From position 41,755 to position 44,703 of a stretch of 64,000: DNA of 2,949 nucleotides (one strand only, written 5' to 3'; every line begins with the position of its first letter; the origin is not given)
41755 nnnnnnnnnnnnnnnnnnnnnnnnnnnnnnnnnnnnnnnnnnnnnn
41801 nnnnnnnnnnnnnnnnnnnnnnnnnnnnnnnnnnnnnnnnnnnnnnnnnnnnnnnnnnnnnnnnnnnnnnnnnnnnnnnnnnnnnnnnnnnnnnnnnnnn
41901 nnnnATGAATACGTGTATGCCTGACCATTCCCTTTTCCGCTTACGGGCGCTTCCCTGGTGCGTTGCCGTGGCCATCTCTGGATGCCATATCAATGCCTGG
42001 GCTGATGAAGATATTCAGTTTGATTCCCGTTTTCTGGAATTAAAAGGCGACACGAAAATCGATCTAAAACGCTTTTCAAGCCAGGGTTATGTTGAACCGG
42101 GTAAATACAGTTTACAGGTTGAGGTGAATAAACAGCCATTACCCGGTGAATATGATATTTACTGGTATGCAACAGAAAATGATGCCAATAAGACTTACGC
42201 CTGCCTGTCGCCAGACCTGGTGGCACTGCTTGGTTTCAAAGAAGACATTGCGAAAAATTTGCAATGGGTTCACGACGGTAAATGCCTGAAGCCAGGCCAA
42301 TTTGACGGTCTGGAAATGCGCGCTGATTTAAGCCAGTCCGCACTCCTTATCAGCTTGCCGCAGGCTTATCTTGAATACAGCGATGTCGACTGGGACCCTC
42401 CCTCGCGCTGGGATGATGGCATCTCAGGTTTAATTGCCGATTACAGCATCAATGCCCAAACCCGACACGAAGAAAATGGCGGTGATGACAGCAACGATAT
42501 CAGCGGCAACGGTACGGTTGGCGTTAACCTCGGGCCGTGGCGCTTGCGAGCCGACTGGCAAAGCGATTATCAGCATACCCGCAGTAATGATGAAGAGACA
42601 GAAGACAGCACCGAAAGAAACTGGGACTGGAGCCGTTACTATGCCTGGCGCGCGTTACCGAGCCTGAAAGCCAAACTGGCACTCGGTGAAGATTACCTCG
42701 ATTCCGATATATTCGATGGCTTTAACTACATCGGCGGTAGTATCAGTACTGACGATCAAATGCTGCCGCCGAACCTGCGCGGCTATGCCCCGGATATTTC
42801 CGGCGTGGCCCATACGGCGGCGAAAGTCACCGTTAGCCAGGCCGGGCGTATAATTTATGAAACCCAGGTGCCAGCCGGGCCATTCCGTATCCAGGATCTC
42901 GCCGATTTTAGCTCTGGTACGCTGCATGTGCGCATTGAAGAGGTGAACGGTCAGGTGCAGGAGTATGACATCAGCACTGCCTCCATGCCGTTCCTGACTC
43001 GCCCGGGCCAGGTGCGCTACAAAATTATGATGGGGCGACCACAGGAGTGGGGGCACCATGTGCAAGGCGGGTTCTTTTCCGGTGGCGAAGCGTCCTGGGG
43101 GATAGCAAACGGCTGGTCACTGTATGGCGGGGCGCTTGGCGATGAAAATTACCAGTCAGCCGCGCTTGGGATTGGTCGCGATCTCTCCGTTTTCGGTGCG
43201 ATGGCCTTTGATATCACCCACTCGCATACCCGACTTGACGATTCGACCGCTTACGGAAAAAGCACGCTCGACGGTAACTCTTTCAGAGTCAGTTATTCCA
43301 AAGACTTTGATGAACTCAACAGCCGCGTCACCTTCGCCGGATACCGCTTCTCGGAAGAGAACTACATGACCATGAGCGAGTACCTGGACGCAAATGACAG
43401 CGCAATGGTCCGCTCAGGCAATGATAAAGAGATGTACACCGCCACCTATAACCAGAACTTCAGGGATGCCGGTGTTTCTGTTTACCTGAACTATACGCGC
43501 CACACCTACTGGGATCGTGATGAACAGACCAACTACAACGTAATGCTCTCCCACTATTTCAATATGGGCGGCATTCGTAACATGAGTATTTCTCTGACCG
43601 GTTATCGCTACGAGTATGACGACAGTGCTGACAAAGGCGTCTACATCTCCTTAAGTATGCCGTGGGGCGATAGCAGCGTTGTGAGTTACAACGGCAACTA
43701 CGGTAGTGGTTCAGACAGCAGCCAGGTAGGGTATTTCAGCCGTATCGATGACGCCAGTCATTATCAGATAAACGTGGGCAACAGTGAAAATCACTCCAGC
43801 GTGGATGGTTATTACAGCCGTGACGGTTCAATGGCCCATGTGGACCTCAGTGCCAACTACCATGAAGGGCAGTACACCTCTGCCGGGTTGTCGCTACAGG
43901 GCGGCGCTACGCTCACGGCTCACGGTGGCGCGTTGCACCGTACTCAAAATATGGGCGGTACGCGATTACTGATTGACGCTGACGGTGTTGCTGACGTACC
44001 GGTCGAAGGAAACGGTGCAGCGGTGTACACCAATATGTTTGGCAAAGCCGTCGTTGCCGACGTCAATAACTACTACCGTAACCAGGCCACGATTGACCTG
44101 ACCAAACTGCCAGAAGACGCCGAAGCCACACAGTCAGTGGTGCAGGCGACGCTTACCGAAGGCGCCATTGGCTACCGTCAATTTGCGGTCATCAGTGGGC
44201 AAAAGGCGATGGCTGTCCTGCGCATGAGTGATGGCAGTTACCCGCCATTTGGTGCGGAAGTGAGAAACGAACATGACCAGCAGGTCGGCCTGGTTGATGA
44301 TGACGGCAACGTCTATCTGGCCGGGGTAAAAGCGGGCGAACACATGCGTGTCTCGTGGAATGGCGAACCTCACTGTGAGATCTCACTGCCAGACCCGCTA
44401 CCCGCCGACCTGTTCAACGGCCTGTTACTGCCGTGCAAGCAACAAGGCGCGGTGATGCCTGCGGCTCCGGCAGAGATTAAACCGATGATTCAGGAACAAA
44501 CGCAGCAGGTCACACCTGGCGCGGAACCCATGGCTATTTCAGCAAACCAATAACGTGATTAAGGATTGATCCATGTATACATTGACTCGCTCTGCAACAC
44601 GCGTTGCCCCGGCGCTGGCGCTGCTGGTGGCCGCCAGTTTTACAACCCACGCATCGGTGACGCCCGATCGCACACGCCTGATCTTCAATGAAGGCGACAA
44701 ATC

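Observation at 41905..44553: Yfc fimbrial usher is an intact 882-aa ORF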

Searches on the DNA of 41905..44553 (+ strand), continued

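Call 59: get_annotated_region(hit=H235, flank=2200)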
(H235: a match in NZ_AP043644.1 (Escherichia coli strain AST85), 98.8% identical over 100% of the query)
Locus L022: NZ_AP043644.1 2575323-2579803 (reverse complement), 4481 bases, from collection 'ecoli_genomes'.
description: Escherichia coli strain AST85 chromosome, complete genome
organism: Escherichia coli strain AST85 (NCBI taxid 562)
replicon: chromosome; assembly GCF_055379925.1
host: Homo sapiens; source: -; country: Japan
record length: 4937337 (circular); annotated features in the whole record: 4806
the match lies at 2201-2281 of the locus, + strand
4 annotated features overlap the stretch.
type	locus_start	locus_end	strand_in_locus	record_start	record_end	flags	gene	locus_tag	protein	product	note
CDS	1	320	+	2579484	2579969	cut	sixA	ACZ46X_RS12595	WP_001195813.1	phosphohistidine phosphatase SixA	-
CDS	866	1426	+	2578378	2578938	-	-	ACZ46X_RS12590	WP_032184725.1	fimbrial protein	-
CDS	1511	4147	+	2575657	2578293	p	-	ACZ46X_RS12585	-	fimbrial biogenesis outer membrane usher protein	internal stop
CDS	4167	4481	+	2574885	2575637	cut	-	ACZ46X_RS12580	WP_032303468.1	fimbria/pilus periplasmic chaperone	-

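Call 60: get_annotated_region(hit=H233, flank=2200)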
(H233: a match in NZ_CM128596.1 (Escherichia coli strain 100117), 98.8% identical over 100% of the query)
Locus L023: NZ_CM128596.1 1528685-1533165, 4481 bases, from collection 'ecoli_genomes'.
description: Escherichia coli strain 100117 chromosome, whole genome shotgun sequence
organism: Escherichia coli strain 100117 (NCBI taxid 562)
replicon: chromosome; assembly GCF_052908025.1
host: Homo sapiens; source: stool; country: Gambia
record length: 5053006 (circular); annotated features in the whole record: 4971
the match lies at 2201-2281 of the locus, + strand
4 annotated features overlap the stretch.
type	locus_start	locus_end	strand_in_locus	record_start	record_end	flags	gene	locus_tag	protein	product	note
CDS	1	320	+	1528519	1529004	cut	sixA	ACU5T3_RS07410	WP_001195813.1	phosphohistidine phosphatase SixA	-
CDS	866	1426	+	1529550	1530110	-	-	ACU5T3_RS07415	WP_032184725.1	fimbrial protein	-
CDS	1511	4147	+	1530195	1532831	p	-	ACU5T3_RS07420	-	fimbrial biogenesis outer membrane usher protein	internal stop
CDS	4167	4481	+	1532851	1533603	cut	-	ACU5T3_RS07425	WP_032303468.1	fimbria/pilus periplasmic chaperone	-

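Call 61: get_annotated_region(hit=H225, flank=2200)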
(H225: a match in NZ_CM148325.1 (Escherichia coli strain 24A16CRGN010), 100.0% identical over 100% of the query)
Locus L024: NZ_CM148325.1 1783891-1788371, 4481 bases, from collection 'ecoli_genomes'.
description: Escherichia coli strain 24A16CRGN010 chromosome, whole genome shotgun sequence
organism: Escherichia coli strain 24A16CRGN010 (NCBI taxid 562)
replicon: chromosome; assembly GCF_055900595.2
host: Homo sapiens; source: stool/rectal swab; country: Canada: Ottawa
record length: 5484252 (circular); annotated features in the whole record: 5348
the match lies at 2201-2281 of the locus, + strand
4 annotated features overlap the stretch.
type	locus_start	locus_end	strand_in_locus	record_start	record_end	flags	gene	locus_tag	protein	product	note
CDS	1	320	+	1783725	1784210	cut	sixA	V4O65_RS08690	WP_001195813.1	phosphohistidine phosphatase SixA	-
CDS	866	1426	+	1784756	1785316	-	-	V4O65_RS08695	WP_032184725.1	fimbrial protein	-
CDS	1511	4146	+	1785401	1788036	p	-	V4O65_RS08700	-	fimbrial biogenesis outer membrane usher protein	frameshifted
CDS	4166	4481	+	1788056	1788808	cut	-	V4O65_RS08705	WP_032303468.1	fimbria/pilus periplasmic chaperone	-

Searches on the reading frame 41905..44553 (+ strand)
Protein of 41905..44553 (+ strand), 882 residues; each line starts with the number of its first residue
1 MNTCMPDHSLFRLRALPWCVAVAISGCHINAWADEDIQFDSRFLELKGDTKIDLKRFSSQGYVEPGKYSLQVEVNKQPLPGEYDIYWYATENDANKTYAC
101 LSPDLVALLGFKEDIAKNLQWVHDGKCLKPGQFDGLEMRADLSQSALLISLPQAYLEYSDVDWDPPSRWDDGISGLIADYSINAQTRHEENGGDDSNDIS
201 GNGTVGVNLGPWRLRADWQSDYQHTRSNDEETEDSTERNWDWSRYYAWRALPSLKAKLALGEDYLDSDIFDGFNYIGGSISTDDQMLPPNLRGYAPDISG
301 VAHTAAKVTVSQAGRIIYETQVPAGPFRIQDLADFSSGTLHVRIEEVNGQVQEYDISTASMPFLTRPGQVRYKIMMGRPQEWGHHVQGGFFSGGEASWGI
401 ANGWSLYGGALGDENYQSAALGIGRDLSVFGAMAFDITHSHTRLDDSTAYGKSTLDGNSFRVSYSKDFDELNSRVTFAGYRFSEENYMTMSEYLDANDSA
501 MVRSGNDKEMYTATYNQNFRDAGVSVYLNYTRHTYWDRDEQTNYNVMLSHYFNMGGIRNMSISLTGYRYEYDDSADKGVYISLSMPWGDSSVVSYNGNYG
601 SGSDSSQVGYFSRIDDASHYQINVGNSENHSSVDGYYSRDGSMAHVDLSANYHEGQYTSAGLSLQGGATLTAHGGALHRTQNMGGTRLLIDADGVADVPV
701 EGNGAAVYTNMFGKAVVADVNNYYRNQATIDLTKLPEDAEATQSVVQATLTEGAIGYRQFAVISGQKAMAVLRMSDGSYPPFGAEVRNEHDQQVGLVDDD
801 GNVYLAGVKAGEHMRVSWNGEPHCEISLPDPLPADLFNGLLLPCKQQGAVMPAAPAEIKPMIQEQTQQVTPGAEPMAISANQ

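Call 4: search_protein_families(library=pfam, proteins=[window:41905-44553:+])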
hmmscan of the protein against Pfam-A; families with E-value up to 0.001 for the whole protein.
window:41905-44553:+ (882 aa): 3 families
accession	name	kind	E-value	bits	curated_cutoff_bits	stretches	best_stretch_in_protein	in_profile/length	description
PF00577.26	Usher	-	1.9e-184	615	27.1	1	202-760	3-549/549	Outer membrane usher protein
PF13954.11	PapC_N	-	5.1e-34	117.8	27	1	38-184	1-146/146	PapC N-terminal domain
PF13953.12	PapC_C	-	1.5e-15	57.2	27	1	771-827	3-61/66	PapC C-terminal domain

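Call 22: search_solved_structures(query=window:41917-44553:+, max_evalue=1e-10)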
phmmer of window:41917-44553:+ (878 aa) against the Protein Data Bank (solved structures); distinct sequences matched with E-value up to 1e-10: 11.
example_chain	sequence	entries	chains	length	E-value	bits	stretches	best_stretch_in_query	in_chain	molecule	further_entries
7lhg_C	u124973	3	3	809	2.5e-220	737.1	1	34-843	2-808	P fimbrial usher protein PapC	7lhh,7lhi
6cd2_C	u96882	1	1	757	4.1e-151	508.1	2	161-665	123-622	Outer membrane usher protein PapC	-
2vqi_A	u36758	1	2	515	5.4e-137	461.3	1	156-672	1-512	OUTER MEMBRANE USHER PROTEIN PAPC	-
3fip_A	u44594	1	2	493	1.2e-126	427.1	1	171-667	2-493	Outer membrane usher protein papC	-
6e14_D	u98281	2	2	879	1.8e-75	257.7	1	29-829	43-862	Fimbrial biogenesis outer membrane usher protein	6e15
3rfz_B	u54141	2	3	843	2.6e-75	257.2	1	32-832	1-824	Outer membrane usher protein, type 1 fimbrial synthesis | Outer membrane usher protein FimD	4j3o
9fw9_D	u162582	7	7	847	2.8e-75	257.1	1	32-832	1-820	Outer membrane usher protein FimD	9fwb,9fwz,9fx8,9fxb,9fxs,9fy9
9bog_D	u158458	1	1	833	3.8e-75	256.7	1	32-829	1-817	Outer membrane usher protein FimD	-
3ohn_A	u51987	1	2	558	5.5e-52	180.1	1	160-488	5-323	Outer membrane usher protein FimD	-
3l48_A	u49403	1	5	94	6e-19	70.8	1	755-843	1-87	Outer membrane usher protein PapC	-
2kt6_A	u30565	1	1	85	8.5e-18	67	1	758-843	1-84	Outer membrane usher protein papC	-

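Call 43: search_protein_families(library=ncbifam, proteins=[window:41917-44553:+])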
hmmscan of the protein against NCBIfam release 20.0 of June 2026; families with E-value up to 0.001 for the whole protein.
window:41917-44553:+ (878 aa): 15 families
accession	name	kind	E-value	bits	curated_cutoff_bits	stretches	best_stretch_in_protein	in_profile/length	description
NF011812.0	PRK15284.1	subfamily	0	1809.5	972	1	1-878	1-881/881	outer membrane usher protein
NF011804.0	PRK15273.1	equivalog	0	1120.3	1371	1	29-875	29-879/899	fimbrial biogenesis outer membrane usher protein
NF011791.0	PRK15255.1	equivalog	1.4e-166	555.9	1289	1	34-841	23-829/829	fimbrial outer membrane usher protein StdB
NF007337.0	PRK09828.1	equivalog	1.7e-98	330.8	830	1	14-817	18-832/865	outer membrane usher protein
NF011740.0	PRK15193.1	equivalog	2.9e-97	326.5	995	1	16-819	20-851/877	fimbrial biogenesis usher protein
NF011760.0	PRK15213.1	equivalog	7.8e-94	315.2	752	1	6-822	7-778/796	PefC/AfrB family outer membrane usher protein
NF011754.0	PRK15207.1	equivalog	6.8e-80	269.3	1271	1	25-820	28-817/842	outer membrane usher protein LpfC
NF011826.0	PRK15298.1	equivalog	1.1e-78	265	1422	2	4-567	6-555/848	fimbrial outer membrane usher protein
NF011745.0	PRK15198.1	subfamily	2.7e-78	263.8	975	2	30-590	25-568/860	outer membrane usher protein FimD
NF011763.0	PRK15217.1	subfamily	6.9e-77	259.4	933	1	11-814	4-801/826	fimbrial biogenesis outer membrane usher protein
NF011769.0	PRK15223.1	equivalog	1.8e-76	257.6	1105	1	30-823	21-816/836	fimbrial biogenesis outer membrane usher protein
NF011822.1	PRK15294.1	equivalog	2.3e-76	257.4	1397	1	44-816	43-816/845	fimbrial outer membrane usher protein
NF011784.0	PRK15248.1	equivalog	4e-72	243.4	996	1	20-817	16-824/853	fimbrial outer membrane usher protein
NF011774.0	PRK15235.1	exception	4.3e-64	217.1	1191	1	61-819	49-789/814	SEF14/SEF18 fimbria usher protein SefC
NF011832.0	PRK15304.1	subfamily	2.9e-42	144.7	723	1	13-823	8-780/801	fimbrial biogenesis usher protein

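Call 79: find_encoding_contigs(protein=window:41917-44550:+, flank=6000, max_places=8)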
Protein window:41917-44550:+ (878 aa): 24 contigs read that carry it; 3 places shown.
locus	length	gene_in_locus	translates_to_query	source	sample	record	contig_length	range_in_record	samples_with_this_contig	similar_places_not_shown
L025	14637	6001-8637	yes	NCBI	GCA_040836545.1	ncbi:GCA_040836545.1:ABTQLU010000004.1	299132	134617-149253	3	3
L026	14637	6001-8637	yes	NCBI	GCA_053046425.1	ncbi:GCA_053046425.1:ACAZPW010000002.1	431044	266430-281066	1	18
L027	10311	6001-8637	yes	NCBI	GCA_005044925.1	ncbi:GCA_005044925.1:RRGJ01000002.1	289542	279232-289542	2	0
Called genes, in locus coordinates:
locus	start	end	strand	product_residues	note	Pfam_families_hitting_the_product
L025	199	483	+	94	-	PF04175:DUF406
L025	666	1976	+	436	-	PF00108:Thiolase_N, PF02803:Thiolase_C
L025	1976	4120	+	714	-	PF00378:ECH_1, PF16113:ECH_2, PF02737:3HCDH_N, PF00725:3HCDH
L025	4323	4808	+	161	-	PF00300:His_Phos_1 (weak)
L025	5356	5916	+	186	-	PF00419:Fimbrial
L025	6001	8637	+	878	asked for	PF13954:PapC_N, PF00577:Usher, PF13953:PapC_C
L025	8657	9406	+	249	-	PF00345:PapD_N, PF02753:PapD_C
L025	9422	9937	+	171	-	PF00419:Fimbrial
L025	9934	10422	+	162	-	PF00419:Fimbrial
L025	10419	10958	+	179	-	PF00419:Fimbrial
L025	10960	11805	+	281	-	PF11245:DUF2544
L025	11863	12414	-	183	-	PF01713:Smr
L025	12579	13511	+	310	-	PF02475:TRM5-TYW2_MTfase (weak), PF03602:Cons_hypoth95 (faint), PF05175:MTS, PF06325:PrmA, PF09445:Methyltransf_15 (weak), PF13649:Methyltransf_25, PF13847:Methyltransf_31, PF08242:Methyltransf_12 (weak), +1 more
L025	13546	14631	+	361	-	PF01264:Chorismate_synt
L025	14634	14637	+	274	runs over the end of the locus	PF03411:Peptidase_M74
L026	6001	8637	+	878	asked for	PF13954:PapC_N, PF00577:Usher, PF13953:PapC_C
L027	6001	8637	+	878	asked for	PF13954:PapC_N, PF00577:Usher, PF13953:PapC_C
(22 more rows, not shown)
